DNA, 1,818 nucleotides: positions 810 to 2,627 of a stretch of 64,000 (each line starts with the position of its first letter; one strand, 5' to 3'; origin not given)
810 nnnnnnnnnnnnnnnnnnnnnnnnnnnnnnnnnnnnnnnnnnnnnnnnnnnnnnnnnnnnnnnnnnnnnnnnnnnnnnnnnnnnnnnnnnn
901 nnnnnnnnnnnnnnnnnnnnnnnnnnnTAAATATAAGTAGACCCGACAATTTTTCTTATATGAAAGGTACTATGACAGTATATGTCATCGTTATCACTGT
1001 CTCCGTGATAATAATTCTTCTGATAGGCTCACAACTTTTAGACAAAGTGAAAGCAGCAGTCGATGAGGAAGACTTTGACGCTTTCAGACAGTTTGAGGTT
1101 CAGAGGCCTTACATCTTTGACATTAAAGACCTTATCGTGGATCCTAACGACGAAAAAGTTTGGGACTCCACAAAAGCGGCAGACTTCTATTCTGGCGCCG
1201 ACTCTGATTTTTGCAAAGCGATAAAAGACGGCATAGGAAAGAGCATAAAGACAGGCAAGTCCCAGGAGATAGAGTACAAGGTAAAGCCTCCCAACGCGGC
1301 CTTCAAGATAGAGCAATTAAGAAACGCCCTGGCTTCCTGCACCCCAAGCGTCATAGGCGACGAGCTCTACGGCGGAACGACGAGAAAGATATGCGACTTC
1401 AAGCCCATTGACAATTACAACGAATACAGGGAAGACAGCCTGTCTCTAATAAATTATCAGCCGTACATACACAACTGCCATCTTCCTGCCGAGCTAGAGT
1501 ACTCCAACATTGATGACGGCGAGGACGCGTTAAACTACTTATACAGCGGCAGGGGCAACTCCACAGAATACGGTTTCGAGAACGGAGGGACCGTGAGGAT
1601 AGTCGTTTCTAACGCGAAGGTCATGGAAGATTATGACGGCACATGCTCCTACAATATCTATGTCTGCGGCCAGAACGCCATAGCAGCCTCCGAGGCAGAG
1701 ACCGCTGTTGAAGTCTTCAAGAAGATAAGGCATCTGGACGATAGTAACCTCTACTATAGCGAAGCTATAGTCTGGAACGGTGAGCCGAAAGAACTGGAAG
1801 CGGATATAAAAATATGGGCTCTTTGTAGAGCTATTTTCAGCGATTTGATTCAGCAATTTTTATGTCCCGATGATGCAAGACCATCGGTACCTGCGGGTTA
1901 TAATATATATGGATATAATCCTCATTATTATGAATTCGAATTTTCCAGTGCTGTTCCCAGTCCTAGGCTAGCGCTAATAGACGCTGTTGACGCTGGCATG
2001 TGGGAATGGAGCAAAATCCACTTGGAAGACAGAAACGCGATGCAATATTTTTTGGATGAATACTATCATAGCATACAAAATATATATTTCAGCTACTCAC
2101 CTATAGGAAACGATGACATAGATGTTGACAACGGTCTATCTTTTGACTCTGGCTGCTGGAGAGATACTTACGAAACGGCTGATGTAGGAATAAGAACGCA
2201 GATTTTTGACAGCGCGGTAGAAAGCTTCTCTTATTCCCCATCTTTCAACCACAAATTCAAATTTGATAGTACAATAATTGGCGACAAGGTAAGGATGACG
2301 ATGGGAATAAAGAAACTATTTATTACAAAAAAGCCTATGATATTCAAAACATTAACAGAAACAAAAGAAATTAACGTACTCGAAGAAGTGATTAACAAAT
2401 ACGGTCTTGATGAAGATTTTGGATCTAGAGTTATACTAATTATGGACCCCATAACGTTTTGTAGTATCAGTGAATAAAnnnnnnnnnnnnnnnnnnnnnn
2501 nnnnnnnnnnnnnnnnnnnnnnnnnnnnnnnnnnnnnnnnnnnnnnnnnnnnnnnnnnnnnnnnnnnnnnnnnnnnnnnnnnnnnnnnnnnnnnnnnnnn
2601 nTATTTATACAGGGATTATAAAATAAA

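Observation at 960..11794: Five-member paralogous family of secreted proteins sharing two conserved Cys-containing modules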

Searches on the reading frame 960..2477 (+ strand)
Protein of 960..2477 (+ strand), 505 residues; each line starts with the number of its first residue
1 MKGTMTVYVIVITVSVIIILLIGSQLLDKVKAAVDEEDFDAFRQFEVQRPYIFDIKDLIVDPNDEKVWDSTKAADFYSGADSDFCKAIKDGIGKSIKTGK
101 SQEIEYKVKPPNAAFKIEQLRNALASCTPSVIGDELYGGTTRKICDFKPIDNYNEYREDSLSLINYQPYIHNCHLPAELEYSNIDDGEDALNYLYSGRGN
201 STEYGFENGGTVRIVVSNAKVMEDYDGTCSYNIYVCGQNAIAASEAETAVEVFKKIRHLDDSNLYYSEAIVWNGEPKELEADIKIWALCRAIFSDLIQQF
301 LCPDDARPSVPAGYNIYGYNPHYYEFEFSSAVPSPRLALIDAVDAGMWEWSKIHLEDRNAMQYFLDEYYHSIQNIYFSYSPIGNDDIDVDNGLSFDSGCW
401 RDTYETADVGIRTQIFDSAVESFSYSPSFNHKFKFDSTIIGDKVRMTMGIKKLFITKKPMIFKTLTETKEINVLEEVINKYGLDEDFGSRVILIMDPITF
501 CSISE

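Call 6: search_protein_families(library=pfam, proteins=[window:960-2477:+], max_evalue=0.1)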
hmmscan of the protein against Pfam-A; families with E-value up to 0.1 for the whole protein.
window:960-2477:+ (505 aa): 0 families

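Call 7: search_protein_families(library=ncbifam, proteins=[window:960-2477:+], max_evalue=0.1)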
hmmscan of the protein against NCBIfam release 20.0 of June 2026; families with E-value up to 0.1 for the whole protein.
window:960-2477:+ (505 aa): 0 families

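Call 9: find_homologous_proteins(query=window:960-2477:+, max_evalue=0.001)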
Query window:960-2477:+ (505 aa): 34 proteins with E <= 0.001 among 6957 candidates.
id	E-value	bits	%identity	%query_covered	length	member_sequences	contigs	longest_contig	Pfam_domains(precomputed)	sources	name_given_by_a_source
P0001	0.0e+0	1163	100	100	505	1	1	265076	-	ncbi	ncbi:MAG: hypothetical protein V1818_03710 [Candidatus Aenigmatarchaeota archaeon]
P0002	2.4e-174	599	53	99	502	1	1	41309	-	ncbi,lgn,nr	ncbi:MAG: hypothetical protein JW700_02280 [Candidatus Aenigmarchaeota archaeon]|nr:hypothetical pro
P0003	3.1e-144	500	47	99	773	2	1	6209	PF00801.27,PF18911.7,PF14890.12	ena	-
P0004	1.5e-139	484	47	93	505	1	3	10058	-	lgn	-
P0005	1.1e-137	478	45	99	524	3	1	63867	-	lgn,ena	-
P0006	3.7e-135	470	45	99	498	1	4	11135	-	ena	-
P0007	1.5e-132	461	44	99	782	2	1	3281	-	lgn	-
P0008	3.0e-125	437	46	91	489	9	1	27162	-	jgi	-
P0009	8.5e-125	436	46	93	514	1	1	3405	-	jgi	-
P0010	2.4e-123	431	43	99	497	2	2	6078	-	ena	-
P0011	5.5e-121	423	42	99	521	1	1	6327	-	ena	-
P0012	1.4e-119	419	41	99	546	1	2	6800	-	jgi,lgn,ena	jgi:hypothetical protein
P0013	1.9e-119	418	43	99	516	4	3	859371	-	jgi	jgi:hypothetical protein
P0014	7.6e-119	416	44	93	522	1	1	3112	-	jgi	jgi:hypothetical protein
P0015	2.8e-118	414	43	99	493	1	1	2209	-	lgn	-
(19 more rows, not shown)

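Call 15: find_encoding_contigs(protein=P0013, flank=10000, max_places=2)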
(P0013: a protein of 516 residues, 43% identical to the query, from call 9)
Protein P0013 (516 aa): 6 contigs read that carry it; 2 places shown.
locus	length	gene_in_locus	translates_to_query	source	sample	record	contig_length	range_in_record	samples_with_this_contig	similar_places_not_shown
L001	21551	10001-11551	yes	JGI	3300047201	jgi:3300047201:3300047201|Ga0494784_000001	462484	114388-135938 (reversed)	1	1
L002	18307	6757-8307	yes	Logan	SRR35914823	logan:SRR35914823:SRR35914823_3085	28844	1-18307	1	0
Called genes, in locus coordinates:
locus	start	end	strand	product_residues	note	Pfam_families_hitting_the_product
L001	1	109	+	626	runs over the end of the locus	PF17214:KH_TffA, PF00753:Lactamase_B, PF16661:Lactamase_B_6, PF23023:Anti-Pycsar_Apyc1 (weak), PF10996:Beta-Casp, PF07521:RMMBL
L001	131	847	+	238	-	PF00590:TP_methylase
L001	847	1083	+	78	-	PF04010:DUF357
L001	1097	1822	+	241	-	-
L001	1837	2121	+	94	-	-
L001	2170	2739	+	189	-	-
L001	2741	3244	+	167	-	-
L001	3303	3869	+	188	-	-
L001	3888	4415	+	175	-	-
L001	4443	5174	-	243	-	-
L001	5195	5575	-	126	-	-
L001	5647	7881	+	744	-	PF00437:T2SSE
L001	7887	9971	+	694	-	-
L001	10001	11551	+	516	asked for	-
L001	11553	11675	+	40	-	-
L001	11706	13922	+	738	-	-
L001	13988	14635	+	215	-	-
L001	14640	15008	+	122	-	-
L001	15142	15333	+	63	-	-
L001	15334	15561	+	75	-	-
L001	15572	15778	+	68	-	-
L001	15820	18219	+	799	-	-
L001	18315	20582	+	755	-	-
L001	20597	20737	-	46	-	-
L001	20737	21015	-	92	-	-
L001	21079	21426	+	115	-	-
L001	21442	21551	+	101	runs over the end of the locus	-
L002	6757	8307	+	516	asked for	-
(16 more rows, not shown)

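Call 16: find_encoding_contigs(protein=P0001, flank=10000, max_places=2)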
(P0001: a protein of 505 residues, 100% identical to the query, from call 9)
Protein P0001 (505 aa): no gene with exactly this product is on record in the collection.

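Call 21: find_related_loci(query=A1, collection=genome_contigs, flank=10000)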
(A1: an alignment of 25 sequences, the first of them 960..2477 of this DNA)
Query A1 (505 aa) in genome_contigs; peptide patterns used: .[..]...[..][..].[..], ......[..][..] (x = any residue, [..] = any of these).
25 stretches matched a pattern; 4 encode a relative of the query (tblastn E <= 1e-3); 4 distinct loci.
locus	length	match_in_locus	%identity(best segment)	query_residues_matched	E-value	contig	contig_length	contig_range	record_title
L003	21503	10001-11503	53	1-502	1e-180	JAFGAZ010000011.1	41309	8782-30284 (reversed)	MAG: Candidatus Aenigmatarchaeota archaeon isolate Zod_Metabat.1000 k87_8064279, whole genome shotgun sequence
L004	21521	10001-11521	41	5-502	1e-113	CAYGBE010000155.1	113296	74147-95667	MAG TPA_asm: uncultured archaeon isolate ERP108616_co1_335 genome assembly, contig: k119_1196945, whole genome shotgun s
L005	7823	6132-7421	38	1-502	8e-92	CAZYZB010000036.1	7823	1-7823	MAG TPA_asm: uncultured archaeon isolate binchicken_co189_409 genome assembly, contig: NODE_10800_length_7823_cov_9.9761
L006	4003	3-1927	37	75-502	1e-40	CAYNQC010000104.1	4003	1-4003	MAG TPA_asm: uncultured Candidatus Bathyarchaeia archaeon isolate binchicken_co103_338 genome assembly, contig: NODE_331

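Call 22: find_related_loci(query=A1, collection=metagenome_contigs, flank=10000)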
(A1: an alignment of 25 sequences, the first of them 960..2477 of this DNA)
Query A1 (505 aa) in metagenome_contigs; peptide patterns used: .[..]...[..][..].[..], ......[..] (x = any residue, [..] = any of these).
160 stretches matched a pattern; 17 encode a relative of the query (tblastn E <= 1e-3); 17 distinct loci.
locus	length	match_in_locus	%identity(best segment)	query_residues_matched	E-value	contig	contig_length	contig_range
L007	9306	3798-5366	45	1-502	1e-141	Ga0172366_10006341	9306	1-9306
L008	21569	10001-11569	45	1-502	1e-141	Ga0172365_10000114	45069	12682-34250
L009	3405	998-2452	46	31-502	4e-131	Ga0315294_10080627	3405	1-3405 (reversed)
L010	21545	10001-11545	43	1-502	3e-126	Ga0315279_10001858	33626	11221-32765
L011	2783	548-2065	41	1-502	2e-130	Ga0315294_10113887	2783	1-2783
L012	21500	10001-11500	43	1-502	2e-123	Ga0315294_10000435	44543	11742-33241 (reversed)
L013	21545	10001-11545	42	1-502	1e-125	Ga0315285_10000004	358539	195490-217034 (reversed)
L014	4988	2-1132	51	127-502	8e-122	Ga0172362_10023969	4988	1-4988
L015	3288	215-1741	41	1-502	8e-117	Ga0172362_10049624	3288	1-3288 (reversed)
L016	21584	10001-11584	43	1-502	3e-124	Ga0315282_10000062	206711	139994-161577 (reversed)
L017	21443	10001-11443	39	9-502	2e-102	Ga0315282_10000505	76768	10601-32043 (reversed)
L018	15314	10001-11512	42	1-502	5e-116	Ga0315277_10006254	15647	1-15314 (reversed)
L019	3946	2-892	50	207-502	1e-87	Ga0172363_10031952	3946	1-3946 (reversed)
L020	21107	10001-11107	37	49-501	8e-80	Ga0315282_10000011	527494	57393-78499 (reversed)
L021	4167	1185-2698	39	5-502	6e-95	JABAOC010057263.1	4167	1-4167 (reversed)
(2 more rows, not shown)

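Call 23: predict_structure(alignment_id=A1)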
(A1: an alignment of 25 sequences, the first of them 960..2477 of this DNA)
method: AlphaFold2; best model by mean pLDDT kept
length: 505 residues; sequences in the alignment: 25
mean_pLDDT: 82.2   pTM: 0.80
mean pLDDT of the five models: 82.2, 82.0, 81.9, 78.5, 77.9
residues with pLDDT >= 90: 210; 70-90: 202; 50-70: 75; < 50: 18
segments of 3 or more residues with pLDDT < 50: 37-49, 312-315
pLDDT, mean of each block of 10 residues (from residue 1): 70 91 80 57 44 85 90 89 93 89 91 87 94 78 90 88 78 75 73 92 92 92 91 93 96 93 69 57 73 71 59 54 91 95 94 85 72 88 93 91 76 68 81 94 93 82 78 82 82 92 86
secondary structure, 60 per line:
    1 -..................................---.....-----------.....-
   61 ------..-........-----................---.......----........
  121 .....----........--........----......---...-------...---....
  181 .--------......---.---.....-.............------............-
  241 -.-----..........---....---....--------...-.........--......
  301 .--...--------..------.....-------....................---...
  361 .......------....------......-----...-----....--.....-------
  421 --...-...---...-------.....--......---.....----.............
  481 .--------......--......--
elements in order: H2-35 H39-43 H55-58 H70-77 H83-98 E102-108 E113-116 H117-125 E130-137 E140-147 E152-157 H177-181 E190-195 E203-207 E209-221 E228-239 H248-257 H261-264 H268-271 E280-282 H284-292 H295-301 E323-327 H335-354 H358-367 E374-377 E387-389 H403-406 H409-413 E433-435 E443-447 E450-455 E459-463 E468-472 H473-481 E490-495 E498-503

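Call 26: fold_search(model_id=the predicted structure, library=pdb)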
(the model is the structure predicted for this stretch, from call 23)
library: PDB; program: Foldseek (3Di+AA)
matches with E <= 10: 284; with E <= 0.001: 0
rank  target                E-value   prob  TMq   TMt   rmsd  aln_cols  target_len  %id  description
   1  2wn4                  2.9e-01  0.01  0.08  0.09  23.5       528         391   11  Structural Basis for Substrate Recognition in the Enzymatic Component of ADP-ribosyltransferase Toxin CDTa from Clostrid (released 2009-08-18)
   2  6wwp_K                3.1e-01  0.02  0.09  0.11  18.7       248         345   12  Apo KIF14[391-743] in complex with a microtubule (released 2021-05-05)
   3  1vfx                  3.7e-01  0.04  0.10  0.14  20.4       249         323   10  Crystal Structure of the Kif1A Motor Domain Complexed With ADP-Mg-AlFx (released 2004-08-10)
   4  6x6x_A                4.1e-01  0.01  0.08  0.09  22.8       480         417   12  Crystal structure of enzymatic binary toxin component from Clostridium difficile in complex with (released 2021-07-28)
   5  5d1s                  5.0e-01  0.02  0.06  0.06  15.8        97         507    7  Anthrax toxin lethal factor with hydroxamic acid inhibitor (released 2015-11-11)
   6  2wn7                  6.0e-01  0.01  0.07  0.08  21.4       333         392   12  Structural Basis for Substrate Recognition in the Enzymatic Component of ADP-ribosyltransferase Toxin CDTa from Clostrid (released 2009-08-18)
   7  6wv3                  6.3e-01  0.02  0.07  0.09  19.8       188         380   13  Human VKOR with warfarin (released 2020-11-11)
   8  2zfk                  7.2e-01  0.04  0.07  0.09   8.6        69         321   13  Crystal Structure of the Kif1A Motor Domain during Mg release: Mg-releasing Transition-2 (released 2008-09-23)
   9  2j3z_D                7.2e-01  0.01  0.06  0.07  23.8       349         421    9  Crystal structure of the enzymatic component C2-I of the C2-toxin from Clostridium botulinum at pH 6.1 (released 2006-10-11)
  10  2zfj                  7.6e-01  0.03  0.06  0.09   7.9        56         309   11  Crystal Structure of the Kif1A Motor Domain during Mg release: Mg-releasing Transition-1 (released 2008-09-23)
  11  1yqy                  9.1e-01  0.02  0.07  0.06  15.6       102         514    9  Structure of B. Anthrax Lethal factor in complex with a hydroxamate inhibitor (released 2005-05-31)
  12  7a3z                  9.7e-01  0.02  0.09  0.13  21.4       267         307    9  OSM-3 kinesin motor domain complexed with Mg.ADP (released 2021-02-03)
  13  1pwu_A                9.7e-01  0.01  0.08  0.06  19.2       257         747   10  Crystal Structure of Anthrax Lethal Factor complexed with (3-(N-hydroxycarboxamido)-2-isobutylpropanoyl-Trp-methylamid (released 2004-02-03)
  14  3j8x_K                1.0e+00  0.01  0.09  0.13  19.3       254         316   10  High-resolution structure of no-nucleotide kinesin on microtubules (released 2014-12-10)
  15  2wn6                  1.1e+00  0.01  0.08  0.09  23.3       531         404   11  Structural Basis for Substrate Recognition in the Enzymatic Component of ADP-ribosyltransferase Toxin CDTa from Clostrid (released 2009-08-18)
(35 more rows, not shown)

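Call 35: search_protein_families(library=pfam, proteins=[L001:5647-7881:+, L001:7887-9971:+, L001:4443-5174:-, L001:5195-5575:-, L001:1097-1822:+, L001:2170-2739:+, L001:2741-3244:+, L001:3303-3869:+, L001:3888-4415:+, L001:1837-2121:+], max_evalue=0.01)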
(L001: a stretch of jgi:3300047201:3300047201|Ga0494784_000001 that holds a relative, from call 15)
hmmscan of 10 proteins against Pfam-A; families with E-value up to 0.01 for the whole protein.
L001:5647-7881:+ (744 aa): 2 families
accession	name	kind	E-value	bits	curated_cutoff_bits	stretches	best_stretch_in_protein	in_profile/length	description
PF00437.27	T2SSE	-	4e-12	45.9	24.9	1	449-587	144-268/370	Type II/IV secretion system protein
PF06745.19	ATPase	-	0.00062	19.6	26.6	0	447-516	19-92/231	KaiC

L001:7887-9971:+ (694 aa): 1 family
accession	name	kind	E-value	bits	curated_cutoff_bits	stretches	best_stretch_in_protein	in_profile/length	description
PF00482.28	T2SSF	-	3.7e-05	24.1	25.2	1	171-301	2-124/125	Type II secretion system (T2SS), protein F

L001:4443-5174:- (243 aa): 2 families
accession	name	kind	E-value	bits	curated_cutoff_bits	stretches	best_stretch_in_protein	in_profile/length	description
PF21982.2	RecX_HTH1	-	0.0012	19.3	26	1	27-49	15-37/40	RecX, first three-helix domain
PF06160.17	EzrA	-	0.0013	17.6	39.6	1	146-240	304-397/557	Septation ring formation regulator, EzrA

L001:5195-5575:- (126 aa): 0 families

L001:1097-1822:+ (241 aa): 0 families

L001:2170-2739:+ (189 aa): 1 family
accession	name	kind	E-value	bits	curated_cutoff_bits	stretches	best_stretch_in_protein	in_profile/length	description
PF16326.10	ABC_tran_CTD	-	0.0014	19.2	32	1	132-188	5-63/69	ABC transporter C-terminal domain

L001:2741-3244:+ (167 aa): 0 families

L001:3303-3869:+ (188 aa): 0 families

L001:3888-4415:+ (175 aa): 0 families

L001:1837-2121:+ (94 aa): 0 families

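Call 37: search_protein_representatives(alignment_id=A1)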
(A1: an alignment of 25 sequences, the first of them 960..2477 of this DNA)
Query: 25 sequences, 499 profile positions. Proteins with E-value up to 0.001 (for the whole library): 80; up to 1e-10: 43; up to 1e-30: 25. The best 80 are listed.
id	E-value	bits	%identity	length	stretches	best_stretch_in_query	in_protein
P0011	3.2e-227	771.7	-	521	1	1-499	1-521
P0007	1.2e-226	769.8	-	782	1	1-499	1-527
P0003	4.2e-223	758.2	-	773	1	1-498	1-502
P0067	1.6e-215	733.2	-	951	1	1-499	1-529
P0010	2.4e-213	726.0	-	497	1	1-499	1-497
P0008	2.8e-201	686.2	-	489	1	1-499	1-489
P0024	1.6e-190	650.7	-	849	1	1-497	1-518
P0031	4.4e-167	573.4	-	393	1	1-374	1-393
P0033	2.2e-162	557.9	-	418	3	1-273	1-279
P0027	1.4e-139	482.7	-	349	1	163-498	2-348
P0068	2.5e-74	267.4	-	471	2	1-274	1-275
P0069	3.6e-47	177.8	-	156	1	336-499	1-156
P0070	8.7e-43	163.4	-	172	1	354-499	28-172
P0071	1.2e-40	156.3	-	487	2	1-259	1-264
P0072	1.4e-40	156.1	-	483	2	1-259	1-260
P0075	2.7e-40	155.2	-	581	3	1-155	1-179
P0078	1.3e-37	146.3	-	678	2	1-260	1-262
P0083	5.3e-30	121.2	-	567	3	7-179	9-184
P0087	7.6e-24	100.9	-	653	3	1-180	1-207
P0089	6.6e-21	91.2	-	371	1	161-438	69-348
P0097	1.9e-12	63.3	-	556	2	1-156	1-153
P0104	1.1e-08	50.8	-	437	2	1-263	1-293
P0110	1.2e-06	44.1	-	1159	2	212-272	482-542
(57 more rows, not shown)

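Call 38: list_cluster_members(proteins=[P0068, P0071, P0075, P0078, P0083, P0087, P0089, P0097, P0104, P0110])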
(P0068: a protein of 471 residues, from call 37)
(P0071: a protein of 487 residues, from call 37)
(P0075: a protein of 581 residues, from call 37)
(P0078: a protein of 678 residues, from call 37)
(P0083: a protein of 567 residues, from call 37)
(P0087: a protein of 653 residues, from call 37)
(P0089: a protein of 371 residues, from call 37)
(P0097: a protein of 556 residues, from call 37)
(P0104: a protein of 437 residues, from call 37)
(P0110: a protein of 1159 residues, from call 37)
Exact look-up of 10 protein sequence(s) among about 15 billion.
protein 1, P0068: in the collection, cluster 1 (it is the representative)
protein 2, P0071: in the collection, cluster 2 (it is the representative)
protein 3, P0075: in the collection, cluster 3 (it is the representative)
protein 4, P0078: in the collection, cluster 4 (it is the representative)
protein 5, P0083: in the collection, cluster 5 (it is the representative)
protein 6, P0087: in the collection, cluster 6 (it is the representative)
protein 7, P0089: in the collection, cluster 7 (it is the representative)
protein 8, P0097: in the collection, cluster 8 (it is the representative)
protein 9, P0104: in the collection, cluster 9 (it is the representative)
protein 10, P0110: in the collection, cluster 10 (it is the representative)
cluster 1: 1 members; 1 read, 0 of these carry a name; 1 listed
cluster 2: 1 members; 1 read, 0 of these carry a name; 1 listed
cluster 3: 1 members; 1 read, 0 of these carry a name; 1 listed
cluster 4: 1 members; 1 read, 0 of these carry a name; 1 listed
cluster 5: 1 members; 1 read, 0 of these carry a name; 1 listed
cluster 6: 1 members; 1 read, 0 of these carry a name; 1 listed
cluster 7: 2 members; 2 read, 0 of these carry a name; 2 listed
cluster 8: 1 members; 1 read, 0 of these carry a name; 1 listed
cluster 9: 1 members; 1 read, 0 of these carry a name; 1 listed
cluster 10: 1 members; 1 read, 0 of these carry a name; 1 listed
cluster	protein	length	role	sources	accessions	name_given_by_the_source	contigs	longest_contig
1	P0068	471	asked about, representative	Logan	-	-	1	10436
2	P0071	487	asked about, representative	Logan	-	-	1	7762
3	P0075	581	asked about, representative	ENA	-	-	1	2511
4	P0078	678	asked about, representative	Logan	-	-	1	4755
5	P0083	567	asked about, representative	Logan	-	-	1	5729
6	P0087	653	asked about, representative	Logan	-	-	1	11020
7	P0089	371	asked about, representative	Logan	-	-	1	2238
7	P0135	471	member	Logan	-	-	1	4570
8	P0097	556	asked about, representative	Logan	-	-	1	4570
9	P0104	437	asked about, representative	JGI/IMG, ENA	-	-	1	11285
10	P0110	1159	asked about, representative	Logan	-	-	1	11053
